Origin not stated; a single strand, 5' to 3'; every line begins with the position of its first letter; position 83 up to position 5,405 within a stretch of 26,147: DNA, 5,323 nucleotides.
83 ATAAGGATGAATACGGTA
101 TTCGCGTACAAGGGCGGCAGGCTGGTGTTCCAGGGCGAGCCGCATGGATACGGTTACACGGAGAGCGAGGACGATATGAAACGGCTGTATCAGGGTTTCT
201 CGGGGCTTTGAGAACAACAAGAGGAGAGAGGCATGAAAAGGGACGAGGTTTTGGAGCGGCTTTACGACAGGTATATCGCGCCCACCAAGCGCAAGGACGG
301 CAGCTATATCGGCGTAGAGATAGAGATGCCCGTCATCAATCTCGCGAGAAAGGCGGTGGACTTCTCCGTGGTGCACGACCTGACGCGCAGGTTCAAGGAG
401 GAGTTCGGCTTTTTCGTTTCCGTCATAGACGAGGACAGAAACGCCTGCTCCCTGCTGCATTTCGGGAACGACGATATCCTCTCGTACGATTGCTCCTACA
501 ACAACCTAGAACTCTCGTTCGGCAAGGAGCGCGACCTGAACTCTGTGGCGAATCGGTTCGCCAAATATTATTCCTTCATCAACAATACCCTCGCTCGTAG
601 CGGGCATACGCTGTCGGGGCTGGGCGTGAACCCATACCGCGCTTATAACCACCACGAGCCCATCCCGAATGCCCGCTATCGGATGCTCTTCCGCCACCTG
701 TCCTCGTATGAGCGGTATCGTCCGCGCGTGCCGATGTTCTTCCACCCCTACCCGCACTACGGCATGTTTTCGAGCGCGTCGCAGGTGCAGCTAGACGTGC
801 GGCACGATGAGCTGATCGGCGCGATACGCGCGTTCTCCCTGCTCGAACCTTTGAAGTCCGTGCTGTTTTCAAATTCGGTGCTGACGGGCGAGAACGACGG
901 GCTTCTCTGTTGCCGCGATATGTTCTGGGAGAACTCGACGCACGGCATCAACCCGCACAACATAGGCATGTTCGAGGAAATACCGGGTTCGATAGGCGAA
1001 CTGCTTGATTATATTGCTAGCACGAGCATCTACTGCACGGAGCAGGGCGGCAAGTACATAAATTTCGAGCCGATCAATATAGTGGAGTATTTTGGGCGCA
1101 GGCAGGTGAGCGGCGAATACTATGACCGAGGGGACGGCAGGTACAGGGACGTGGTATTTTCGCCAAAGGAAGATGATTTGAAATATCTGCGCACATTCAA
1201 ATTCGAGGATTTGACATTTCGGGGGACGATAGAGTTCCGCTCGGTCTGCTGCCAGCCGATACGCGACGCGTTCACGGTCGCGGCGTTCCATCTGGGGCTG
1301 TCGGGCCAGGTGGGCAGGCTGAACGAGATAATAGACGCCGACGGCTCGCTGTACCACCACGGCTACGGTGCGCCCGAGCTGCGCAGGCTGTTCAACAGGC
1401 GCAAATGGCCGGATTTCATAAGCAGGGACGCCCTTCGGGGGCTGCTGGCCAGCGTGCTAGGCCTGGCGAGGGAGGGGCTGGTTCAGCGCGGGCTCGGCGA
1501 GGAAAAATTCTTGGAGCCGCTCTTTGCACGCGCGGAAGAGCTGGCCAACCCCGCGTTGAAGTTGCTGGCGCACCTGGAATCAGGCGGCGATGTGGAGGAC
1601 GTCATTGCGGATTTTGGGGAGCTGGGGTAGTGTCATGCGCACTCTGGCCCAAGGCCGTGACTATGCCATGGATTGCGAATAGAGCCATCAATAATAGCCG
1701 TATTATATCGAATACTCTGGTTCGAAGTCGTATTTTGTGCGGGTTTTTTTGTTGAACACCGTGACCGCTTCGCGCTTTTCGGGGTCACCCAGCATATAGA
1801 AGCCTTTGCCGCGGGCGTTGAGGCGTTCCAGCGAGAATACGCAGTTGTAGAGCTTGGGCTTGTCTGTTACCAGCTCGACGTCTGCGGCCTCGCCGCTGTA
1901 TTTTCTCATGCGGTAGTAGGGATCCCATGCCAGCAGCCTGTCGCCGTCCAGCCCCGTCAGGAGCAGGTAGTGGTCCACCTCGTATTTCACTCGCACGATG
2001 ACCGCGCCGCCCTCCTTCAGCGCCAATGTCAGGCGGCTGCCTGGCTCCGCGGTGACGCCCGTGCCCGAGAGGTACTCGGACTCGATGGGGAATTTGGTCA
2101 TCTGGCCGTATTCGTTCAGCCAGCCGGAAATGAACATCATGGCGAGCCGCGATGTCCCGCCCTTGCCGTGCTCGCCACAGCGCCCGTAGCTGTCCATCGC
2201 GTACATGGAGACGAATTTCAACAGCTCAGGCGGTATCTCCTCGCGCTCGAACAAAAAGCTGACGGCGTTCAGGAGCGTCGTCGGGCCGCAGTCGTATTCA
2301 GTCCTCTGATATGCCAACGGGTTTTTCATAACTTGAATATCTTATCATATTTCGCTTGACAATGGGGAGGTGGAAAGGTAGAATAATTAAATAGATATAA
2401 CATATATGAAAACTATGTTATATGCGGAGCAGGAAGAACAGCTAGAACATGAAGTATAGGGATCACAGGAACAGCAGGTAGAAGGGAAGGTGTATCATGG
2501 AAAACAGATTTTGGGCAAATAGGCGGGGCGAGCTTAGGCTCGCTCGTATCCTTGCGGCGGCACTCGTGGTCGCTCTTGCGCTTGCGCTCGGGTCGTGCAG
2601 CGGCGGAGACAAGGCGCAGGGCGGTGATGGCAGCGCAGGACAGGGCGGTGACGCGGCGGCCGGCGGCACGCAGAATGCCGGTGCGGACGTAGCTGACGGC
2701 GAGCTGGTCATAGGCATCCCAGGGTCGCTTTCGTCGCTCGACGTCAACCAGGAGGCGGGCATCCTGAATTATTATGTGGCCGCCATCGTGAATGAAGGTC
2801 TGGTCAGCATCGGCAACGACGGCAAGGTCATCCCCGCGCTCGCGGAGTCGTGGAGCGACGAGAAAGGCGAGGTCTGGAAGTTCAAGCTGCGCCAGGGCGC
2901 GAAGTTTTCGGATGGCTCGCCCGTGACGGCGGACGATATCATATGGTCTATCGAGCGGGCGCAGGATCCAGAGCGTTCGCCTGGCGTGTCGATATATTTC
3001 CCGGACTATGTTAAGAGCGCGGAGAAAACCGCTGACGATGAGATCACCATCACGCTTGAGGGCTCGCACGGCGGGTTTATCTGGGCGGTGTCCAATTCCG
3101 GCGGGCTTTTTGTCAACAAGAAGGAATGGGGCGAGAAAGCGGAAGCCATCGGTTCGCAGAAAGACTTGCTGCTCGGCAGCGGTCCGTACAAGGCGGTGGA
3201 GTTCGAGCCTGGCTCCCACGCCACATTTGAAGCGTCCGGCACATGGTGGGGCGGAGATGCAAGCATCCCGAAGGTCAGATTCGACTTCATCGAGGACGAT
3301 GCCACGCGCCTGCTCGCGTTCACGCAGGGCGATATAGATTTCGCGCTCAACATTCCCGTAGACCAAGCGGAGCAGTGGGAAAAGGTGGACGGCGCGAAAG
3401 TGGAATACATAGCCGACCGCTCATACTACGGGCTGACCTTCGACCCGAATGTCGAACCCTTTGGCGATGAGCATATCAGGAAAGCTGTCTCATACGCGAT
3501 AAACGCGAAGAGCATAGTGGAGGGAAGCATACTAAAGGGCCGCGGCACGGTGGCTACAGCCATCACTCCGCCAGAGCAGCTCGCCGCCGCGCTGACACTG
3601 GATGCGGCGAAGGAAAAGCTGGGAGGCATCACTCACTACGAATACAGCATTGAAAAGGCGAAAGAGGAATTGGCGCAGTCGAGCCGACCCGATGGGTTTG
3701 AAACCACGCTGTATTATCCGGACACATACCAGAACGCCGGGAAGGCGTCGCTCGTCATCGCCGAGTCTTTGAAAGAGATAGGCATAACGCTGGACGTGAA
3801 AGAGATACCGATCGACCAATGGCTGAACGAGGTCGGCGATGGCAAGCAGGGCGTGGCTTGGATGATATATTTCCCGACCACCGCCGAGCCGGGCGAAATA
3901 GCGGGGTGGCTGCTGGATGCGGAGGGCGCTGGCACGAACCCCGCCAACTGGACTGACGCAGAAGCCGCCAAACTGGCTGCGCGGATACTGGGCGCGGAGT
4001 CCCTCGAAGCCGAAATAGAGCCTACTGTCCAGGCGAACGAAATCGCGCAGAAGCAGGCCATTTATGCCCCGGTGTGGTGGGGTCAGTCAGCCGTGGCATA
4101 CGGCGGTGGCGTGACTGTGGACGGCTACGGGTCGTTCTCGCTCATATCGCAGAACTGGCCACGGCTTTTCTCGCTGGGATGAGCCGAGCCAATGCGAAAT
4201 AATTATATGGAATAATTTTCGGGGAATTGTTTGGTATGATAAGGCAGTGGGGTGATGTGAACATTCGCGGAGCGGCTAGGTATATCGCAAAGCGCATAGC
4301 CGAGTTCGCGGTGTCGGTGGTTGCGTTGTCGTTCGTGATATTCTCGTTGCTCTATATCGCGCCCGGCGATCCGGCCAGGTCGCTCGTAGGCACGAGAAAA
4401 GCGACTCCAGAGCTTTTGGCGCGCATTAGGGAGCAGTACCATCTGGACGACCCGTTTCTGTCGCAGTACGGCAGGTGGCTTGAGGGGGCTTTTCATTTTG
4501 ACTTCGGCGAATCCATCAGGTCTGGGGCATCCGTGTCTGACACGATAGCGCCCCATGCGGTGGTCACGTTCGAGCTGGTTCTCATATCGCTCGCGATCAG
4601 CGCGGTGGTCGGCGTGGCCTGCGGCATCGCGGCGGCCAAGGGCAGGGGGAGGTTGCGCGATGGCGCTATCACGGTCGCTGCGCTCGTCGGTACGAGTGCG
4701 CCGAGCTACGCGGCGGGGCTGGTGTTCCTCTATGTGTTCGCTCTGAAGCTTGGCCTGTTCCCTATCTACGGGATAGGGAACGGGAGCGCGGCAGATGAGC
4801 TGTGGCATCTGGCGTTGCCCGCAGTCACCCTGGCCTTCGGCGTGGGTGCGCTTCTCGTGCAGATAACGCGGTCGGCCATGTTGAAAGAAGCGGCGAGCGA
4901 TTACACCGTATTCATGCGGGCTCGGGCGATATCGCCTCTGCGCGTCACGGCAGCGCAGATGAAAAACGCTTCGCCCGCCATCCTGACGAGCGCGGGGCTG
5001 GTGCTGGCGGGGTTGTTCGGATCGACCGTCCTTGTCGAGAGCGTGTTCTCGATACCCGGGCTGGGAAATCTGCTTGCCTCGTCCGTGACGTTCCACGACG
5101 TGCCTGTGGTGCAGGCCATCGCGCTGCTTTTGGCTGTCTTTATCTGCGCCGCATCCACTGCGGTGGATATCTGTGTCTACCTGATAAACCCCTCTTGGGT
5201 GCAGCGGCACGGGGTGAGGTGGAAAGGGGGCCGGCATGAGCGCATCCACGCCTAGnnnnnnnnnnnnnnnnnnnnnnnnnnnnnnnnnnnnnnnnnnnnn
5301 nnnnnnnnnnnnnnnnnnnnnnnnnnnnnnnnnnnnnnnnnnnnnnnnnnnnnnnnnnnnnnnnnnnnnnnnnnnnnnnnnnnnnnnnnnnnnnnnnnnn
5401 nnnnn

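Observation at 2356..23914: Candidate undescribed extracellular thiol-peptide scavenging system: Trx-like surface proteins, M1 aminopeptidases, peptide ABC importer and cystine-type symporter under one operator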

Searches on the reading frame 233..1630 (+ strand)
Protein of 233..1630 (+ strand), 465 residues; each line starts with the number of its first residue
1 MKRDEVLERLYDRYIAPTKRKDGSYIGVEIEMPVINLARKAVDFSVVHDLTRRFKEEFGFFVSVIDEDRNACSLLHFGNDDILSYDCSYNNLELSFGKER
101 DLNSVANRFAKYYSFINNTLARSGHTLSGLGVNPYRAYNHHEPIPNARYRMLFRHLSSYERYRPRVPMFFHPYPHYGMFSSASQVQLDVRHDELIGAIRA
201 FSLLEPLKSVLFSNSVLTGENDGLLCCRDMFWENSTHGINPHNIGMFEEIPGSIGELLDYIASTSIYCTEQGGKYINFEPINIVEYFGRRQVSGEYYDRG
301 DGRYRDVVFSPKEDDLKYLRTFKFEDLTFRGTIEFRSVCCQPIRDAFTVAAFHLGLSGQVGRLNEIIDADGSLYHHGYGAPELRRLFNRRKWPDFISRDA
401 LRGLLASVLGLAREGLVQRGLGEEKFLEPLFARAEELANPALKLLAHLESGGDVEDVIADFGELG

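Call 3: search_protein_families(library=pfam, proteins=[window:233-1630:+])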
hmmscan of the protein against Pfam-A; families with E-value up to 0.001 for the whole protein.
window:233-1630:+ (465 aa): 0 families

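Call 9: search_protein_families(library=ncbifam, proteins=[window:233-1630:+], max_evalue=0.01)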
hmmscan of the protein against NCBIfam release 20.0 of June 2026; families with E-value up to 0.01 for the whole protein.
window:233-1630:+ (465 aa): 1 family
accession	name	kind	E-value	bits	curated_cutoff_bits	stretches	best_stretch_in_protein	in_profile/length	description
TIGR01436.1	glu_cys_lig_pln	equivalog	5.6e-07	28.3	463.15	1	91-452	88-433/446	glutamate--cysteine ligase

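Call 10: search_protein_families(library=pfam, proteins=[window:233-1630:+], max_evalue=10)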
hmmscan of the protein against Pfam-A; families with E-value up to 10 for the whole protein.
window:233-1630:+ (465 aa): 3 families
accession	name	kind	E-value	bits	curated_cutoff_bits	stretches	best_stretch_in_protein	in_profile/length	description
PF04107.18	GCS2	-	0.06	13.1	21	1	91-237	46-183/291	Glutamate-cysteine ligase family 2(GCS2)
PF08538.16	DUF1749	-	0.19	11.2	24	1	34-98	162-226/299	Protein of unknown function (DUF1749)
PF09704.15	Cas_Cas5d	-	0.25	11.7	23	1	393-415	25-47/217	CRISPR-associated protein (Cas_Cas5)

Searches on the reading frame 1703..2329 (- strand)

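Call 59: search_protein_families(library=pfam, proteins=[window:1703-2329:-], max_evalue=0.01)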
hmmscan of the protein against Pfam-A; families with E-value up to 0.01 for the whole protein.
window:1703-2329:- (208 aa): 1 family
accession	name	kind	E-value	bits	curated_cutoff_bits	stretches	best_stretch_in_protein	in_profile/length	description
PF13529.12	Peptidase_C39_2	-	0.002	19.2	24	1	4-138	4-143/143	Peptidase_C39 like family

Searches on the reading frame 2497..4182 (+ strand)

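Call 3: search_protein_families(library=pfam, proteins=[window:2497-4182:+])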
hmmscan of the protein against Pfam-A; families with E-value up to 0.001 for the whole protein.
window:2497-4182:+ (561 aa): 1 family
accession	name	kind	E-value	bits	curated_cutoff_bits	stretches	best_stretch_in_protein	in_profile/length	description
PF00496.27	SBP_bac_5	-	2.1e-73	248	32.4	1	110-475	1-363/368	Bacterial extracellular solute-binding proteins, family 5 Middle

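Call 9: search_protein_families(library=ncbifam, proteins=[window:2497-4182:+], max_evalue=0.01)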
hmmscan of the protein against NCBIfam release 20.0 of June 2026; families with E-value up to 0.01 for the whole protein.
window:2497-4182:+ (561 aa): 11 families
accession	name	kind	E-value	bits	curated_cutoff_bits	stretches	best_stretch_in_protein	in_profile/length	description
NF045468.1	Opp5A_nikA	equivalog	3.9e-32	111.4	600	1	94-356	40-288/488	nickel ABC transporter substrate-binding protein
TIGR02294.1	nickel_nikA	equivalog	1.6e-31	109.4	393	1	93-467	30-409/501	nickel ABC transporter substrate-binding protein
NF011942.0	PRK15413.1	equivalog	6.1e-30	104.4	594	1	61-480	21-427/512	glutathione ABC transporter substrate-binding protein GsiB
NF011684.0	PRK15104.1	equivalog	7e-25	87.7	947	1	54-530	24-512/543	oligopeptide ABC transporter substrate-binding protein OppA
NF045467.1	Opp4A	equivalog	9.3e-25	86.9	650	2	226-394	208-377/556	oligopeptide ABC transporter substrate-binding protein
NF047575.1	opine_bind_CntA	exception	1.6e-18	66.6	800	1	96-434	63-409/535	staphylopine-dependent metal ABC transporter substrate-binding lipoprotein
NF043070.1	DppA_dipep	equivalog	1.8e-17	63.1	1005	1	109-490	72-467/535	dipeptide ABC transporter periplasmic-binding protein DppA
NF011689.0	PRK15109.1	equivalog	2.1e-17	63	560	1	58-521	24-502/547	ABC transporter substrate-binding protein SapA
NF007287.0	PRK09755.1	equivalog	8e-14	51.3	1098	1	97-165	62-131/535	ABC transporter substrate-binding protein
TIGR04028.1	SBP_KPN_01854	hypoth_equivalog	1.2e-11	43.9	468.5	1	111-370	44-319/509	TIGR04028 family ABC transporter substrate-binding protein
NF010149.0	PRK13626.1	equivalog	2.3e-06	26.6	476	1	98-340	150-365/552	HTH-type transcriptional regulator SgrR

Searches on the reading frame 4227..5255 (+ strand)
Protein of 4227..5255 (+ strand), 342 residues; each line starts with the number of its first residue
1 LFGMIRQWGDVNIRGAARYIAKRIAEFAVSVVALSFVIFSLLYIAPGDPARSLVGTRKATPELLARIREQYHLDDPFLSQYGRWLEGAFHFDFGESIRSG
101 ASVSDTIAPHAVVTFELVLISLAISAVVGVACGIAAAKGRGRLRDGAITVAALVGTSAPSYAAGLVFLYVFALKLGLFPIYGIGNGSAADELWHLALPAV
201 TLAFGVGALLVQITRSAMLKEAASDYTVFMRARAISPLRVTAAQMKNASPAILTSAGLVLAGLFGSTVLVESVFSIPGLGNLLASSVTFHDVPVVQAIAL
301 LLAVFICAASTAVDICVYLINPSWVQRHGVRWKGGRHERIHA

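Call 3: search_protein_families(library=pfam, proteins=[window:4227-5255:+])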
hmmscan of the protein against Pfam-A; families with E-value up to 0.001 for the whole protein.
window:4227-5255:+ (342 aa): 2 families
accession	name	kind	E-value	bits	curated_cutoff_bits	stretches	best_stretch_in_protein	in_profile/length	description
PF00528.27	BPD_transp_1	-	1e-23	84.4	26.4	1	129-323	1-181/184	Binding-protein-dependent transport system inner membrane component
PF19300.4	BPD_transp_1_N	-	1.3e-11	45.1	23.8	1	18-90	3-74/114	Binding-prot-dependent transport system membrane comp, N-term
